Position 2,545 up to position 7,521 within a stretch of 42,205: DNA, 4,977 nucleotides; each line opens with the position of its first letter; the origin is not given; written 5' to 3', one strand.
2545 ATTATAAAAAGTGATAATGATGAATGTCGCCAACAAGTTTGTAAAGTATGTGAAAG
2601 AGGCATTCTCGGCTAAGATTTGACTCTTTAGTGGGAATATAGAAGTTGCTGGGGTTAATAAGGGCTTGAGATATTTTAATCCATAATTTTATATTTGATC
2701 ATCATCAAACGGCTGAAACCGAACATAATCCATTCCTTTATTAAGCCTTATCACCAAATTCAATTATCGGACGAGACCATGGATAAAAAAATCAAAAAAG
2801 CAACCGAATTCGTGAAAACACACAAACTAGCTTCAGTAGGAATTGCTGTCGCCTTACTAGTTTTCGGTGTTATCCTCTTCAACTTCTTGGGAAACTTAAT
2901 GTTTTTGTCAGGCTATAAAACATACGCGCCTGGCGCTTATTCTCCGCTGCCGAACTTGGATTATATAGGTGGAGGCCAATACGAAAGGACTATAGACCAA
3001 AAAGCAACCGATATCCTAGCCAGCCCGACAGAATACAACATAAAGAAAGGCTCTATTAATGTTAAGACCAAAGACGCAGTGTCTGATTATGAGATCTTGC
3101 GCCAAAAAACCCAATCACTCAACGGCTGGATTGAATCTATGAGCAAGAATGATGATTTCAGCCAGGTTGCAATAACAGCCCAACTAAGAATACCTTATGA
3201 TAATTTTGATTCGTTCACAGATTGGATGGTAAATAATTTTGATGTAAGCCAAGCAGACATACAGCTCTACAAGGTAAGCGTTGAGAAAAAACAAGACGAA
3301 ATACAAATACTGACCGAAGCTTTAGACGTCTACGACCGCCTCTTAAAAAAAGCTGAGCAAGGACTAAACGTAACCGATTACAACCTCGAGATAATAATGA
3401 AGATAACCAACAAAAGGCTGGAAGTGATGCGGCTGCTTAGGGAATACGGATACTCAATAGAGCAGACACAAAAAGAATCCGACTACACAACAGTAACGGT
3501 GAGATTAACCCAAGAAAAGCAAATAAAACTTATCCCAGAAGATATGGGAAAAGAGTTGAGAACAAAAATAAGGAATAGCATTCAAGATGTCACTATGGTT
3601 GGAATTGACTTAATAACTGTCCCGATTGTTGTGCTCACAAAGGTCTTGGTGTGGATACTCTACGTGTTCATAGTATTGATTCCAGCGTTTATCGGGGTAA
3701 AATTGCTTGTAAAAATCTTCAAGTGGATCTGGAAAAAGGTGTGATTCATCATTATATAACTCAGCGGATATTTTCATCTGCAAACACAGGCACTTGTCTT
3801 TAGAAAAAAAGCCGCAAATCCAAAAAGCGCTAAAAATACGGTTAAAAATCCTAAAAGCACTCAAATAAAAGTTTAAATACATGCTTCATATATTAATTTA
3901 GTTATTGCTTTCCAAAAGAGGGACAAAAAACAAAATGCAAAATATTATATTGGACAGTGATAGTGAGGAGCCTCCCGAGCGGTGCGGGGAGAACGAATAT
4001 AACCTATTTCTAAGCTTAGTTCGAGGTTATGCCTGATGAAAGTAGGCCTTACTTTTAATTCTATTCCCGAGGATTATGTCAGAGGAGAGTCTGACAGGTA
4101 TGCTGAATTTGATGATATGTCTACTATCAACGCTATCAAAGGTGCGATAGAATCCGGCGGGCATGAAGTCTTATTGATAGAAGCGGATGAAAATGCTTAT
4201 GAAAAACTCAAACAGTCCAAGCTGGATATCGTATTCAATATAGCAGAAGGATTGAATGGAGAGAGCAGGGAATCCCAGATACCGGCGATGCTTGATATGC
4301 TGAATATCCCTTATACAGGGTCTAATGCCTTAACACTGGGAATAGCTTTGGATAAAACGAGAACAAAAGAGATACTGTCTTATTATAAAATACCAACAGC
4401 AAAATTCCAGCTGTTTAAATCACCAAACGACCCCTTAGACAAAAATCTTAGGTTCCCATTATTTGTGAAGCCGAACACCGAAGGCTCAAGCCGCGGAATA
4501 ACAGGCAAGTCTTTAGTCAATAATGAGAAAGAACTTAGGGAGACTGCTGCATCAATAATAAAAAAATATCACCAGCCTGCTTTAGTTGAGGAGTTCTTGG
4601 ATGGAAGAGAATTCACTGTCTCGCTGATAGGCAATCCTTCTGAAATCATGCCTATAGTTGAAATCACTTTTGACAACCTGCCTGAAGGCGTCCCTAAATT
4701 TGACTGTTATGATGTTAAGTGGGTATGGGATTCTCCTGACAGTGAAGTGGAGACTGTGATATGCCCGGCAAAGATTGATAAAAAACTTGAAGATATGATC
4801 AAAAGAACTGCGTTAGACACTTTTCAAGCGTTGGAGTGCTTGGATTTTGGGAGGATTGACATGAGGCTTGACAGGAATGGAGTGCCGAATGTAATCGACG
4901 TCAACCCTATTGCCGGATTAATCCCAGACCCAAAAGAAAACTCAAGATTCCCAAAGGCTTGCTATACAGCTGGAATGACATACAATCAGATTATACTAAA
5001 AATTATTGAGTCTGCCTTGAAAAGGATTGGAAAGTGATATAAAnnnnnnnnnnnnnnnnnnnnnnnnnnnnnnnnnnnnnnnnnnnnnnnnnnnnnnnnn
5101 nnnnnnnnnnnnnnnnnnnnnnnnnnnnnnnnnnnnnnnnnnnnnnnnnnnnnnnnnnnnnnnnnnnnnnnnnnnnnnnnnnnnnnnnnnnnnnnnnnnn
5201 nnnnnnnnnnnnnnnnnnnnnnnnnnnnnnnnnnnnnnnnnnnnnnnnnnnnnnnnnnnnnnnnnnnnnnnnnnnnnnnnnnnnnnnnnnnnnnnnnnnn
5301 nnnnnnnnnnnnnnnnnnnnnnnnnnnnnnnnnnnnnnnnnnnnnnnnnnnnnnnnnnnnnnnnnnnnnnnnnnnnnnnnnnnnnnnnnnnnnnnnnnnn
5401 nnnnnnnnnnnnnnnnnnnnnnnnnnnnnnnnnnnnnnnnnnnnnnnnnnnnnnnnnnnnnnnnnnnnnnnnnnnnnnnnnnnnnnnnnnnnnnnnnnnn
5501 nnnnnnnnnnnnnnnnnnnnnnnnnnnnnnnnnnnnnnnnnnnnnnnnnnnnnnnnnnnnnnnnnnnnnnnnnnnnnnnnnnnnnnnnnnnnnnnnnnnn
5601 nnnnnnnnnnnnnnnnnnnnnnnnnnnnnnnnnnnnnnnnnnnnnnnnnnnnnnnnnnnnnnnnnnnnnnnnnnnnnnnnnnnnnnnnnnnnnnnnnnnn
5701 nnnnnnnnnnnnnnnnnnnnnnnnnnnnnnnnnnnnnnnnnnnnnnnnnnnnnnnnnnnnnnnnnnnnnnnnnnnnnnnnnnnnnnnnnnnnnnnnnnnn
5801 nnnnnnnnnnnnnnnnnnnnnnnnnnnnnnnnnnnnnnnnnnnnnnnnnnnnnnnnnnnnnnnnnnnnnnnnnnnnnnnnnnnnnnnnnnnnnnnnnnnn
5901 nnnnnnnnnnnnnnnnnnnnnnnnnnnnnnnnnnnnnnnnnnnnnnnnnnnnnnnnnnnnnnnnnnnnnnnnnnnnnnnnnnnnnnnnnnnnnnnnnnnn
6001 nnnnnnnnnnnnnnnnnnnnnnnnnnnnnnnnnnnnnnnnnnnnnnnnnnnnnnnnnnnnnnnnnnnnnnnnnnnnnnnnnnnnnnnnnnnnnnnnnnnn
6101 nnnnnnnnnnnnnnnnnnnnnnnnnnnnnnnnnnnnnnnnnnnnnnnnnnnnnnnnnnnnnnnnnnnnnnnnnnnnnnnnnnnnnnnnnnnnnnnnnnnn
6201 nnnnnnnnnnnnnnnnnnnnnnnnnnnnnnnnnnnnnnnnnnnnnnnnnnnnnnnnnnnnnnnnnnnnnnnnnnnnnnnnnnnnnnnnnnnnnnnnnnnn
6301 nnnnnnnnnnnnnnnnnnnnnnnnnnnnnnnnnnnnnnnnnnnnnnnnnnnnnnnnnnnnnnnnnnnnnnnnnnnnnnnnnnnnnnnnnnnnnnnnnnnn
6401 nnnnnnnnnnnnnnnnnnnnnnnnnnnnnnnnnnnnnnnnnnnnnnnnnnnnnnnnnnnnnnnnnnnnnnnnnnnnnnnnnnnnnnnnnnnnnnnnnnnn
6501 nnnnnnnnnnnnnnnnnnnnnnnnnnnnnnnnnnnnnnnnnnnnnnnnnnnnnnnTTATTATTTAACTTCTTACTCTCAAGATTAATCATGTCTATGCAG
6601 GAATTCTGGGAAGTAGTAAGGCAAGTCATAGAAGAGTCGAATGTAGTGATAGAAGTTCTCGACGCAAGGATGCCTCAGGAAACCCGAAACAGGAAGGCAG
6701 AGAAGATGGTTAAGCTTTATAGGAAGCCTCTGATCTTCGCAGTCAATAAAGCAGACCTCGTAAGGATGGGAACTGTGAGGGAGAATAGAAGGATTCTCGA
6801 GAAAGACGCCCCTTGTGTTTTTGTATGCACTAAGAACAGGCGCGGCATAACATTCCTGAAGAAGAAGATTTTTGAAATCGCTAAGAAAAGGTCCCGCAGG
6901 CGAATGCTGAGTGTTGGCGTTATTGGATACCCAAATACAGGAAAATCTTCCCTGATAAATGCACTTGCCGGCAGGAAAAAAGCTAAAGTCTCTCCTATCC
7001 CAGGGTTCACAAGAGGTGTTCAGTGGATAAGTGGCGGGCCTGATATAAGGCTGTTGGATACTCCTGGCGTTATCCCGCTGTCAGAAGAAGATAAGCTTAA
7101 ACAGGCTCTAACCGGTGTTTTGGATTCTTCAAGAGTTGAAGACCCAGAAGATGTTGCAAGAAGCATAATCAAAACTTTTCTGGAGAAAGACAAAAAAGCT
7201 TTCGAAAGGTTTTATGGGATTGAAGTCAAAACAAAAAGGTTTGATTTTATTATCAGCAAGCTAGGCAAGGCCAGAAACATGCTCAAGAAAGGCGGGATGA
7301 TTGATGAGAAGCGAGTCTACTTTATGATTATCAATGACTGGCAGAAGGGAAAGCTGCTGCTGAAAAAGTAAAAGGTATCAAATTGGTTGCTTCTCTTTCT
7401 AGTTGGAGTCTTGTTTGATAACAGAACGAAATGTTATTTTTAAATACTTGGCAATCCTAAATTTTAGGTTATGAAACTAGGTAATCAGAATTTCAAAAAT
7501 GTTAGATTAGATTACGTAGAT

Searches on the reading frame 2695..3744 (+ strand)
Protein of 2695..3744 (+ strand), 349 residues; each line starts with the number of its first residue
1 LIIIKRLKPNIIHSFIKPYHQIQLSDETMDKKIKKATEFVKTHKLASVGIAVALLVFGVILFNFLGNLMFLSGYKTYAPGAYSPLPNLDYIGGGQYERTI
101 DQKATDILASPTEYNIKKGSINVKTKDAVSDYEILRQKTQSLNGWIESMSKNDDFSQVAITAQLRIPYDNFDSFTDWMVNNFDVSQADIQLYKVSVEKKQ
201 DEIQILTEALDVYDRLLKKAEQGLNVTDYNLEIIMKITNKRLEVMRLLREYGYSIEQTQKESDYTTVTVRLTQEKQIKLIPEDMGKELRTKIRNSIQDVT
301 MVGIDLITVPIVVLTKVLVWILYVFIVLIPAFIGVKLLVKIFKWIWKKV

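Call 72: search_protein_families(library=pfam, proteins=[window:2695-3744:+], max_evalue=0.00001)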
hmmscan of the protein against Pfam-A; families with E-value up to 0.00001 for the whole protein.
window:2695-3744:+ (349 aa): 1 family
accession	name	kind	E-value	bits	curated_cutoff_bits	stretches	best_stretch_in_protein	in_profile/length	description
PF14257.11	DUF4349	-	3.4e-11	43.3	27.7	1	116-327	4-211/213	Domain of unknown function (DUF4349)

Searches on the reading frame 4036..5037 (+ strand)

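Call 72: search_protein_families(library=pfam, proteins=[window:4036-5037:+], max_evalue=0.00001)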
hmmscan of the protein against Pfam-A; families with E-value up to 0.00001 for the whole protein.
window:4036-5037:+ (333 aa): 1 family
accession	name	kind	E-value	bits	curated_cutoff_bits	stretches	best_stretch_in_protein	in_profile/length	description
PF07478.18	Dala_Dala_lig_C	-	1e-32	113.7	24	1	119-325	7-204/204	D-ala D-ala ligase C-terminus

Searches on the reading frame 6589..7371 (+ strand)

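Call 72: search_protein_families(library=pfam, proteins=[window:6589-7371:+], max_evalue=0.00001)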
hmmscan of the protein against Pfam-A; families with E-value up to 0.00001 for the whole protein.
window:6589-7371:+ (260 aa): 3 families
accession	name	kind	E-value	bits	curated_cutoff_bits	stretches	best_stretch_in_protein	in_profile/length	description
PF01926.29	MMR_HSR1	-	2.5e-21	76.3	21.9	1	109-176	2-72/113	50S ribosome-binding GTPase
PF02421.24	FeoB_N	-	2.4e-11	43.9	27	1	109-167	3-63/156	Ferrous iron transport protein B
PF00350.29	Dynamin_N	-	5.2e-07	30.3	27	0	109-138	1-30/168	Dynamin family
